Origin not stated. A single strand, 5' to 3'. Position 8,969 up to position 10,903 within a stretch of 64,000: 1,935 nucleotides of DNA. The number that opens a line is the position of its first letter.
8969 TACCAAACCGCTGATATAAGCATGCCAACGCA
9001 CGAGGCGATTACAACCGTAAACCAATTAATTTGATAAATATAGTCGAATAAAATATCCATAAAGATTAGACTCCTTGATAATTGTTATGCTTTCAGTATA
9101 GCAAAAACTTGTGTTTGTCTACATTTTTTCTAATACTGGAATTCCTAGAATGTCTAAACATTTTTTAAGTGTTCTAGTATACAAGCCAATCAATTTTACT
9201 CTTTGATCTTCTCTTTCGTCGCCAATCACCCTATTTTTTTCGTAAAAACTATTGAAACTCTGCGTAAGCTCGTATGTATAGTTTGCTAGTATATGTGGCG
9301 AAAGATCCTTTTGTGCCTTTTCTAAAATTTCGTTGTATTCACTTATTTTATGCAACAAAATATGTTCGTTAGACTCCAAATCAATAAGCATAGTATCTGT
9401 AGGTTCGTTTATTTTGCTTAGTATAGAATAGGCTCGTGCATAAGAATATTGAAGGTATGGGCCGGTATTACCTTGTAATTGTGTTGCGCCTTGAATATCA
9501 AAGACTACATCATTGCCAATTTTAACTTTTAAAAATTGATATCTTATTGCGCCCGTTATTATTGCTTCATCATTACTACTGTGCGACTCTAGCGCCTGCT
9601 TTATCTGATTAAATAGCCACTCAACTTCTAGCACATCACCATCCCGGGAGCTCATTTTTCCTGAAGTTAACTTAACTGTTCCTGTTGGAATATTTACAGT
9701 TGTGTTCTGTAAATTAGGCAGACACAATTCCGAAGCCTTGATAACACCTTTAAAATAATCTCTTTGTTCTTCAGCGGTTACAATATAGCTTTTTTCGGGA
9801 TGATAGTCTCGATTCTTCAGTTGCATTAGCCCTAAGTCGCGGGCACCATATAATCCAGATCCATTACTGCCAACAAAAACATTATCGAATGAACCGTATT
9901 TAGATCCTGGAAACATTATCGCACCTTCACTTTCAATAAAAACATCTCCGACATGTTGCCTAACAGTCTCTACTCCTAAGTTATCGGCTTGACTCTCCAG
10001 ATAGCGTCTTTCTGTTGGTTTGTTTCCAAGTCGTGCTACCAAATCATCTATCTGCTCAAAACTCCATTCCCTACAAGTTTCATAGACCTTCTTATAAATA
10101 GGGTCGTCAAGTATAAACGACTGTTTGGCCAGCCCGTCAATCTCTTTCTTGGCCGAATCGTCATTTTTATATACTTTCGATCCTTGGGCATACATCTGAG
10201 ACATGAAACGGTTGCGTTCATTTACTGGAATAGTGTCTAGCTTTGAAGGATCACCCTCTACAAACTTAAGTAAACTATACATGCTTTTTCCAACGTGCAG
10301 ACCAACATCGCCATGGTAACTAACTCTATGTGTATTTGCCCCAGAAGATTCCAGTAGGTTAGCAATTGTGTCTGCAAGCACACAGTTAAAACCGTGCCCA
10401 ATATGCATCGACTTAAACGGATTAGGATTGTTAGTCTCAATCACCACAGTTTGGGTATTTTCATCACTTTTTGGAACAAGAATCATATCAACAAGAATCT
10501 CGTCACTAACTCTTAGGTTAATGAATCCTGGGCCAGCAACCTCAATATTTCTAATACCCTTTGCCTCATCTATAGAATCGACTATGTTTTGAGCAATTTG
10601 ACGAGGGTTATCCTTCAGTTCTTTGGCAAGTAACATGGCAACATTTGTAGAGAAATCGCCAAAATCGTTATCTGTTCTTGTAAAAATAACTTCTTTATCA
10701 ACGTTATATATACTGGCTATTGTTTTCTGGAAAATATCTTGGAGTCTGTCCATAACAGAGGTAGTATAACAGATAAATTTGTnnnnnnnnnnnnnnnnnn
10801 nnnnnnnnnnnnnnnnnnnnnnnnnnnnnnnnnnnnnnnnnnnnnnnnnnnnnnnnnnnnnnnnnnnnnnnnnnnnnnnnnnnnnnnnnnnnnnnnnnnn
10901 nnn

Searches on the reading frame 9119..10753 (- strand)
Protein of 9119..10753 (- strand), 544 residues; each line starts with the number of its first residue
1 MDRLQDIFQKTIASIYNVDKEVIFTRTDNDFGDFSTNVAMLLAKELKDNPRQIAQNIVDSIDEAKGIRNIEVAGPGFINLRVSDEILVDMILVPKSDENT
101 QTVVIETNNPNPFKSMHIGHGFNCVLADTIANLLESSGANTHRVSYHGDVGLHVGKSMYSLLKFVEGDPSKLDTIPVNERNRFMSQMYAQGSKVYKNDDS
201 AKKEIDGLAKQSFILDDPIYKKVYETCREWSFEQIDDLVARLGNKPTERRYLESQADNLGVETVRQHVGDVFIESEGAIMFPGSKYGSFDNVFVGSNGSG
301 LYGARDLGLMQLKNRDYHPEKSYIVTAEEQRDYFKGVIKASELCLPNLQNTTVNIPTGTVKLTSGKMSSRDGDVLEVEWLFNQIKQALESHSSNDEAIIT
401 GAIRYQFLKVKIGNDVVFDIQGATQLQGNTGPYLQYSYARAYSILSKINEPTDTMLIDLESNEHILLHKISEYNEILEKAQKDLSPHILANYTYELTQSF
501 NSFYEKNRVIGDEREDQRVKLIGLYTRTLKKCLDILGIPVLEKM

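Call 87: find_encoding_contigs(protein=window:9119-10753:-, flank=10000, max_places=1)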
Protein window:9119-10753:- (544 aa): 18 contigs read that carry it; 1 place shown.
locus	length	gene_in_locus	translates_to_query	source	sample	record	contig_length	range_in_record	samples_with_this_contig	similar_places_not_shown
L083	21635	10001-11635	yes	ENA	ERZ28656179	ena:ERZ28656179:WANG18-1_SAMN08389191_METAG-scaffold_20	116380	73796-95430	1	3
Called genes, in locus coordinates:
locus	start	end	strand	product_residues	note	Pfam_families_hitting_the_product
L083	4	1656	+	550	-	-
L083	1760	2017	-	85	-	-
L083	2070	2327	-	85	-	-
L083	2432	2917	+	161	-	-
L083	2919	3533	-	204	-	-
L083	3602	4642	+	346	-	PF10432:bact-PGI_C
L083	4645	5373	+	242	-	PF02585:PIG-L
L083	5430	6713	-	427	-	PF12704:MacB_PCD, PF02687:FtsX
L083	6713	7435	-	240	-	PF00005:ABC_tran, PF13304:AAA_21 (faint)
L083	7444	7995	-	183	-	PF01864:CarS-like, PF01148:CTP_transf_1 (weak)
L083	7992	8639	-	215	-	PF02811:PHP (faint)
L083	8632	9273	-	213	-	PF01066:CDP-OH_P_transf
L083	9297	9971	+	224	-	PF07099:DUF1361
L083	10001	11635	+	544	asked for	PF03485:Arg_tRNA_synt_N, PF00750:tRNA-synt_1d, PF05746:DALR_1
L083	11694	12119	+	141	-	PF08570:DUF1761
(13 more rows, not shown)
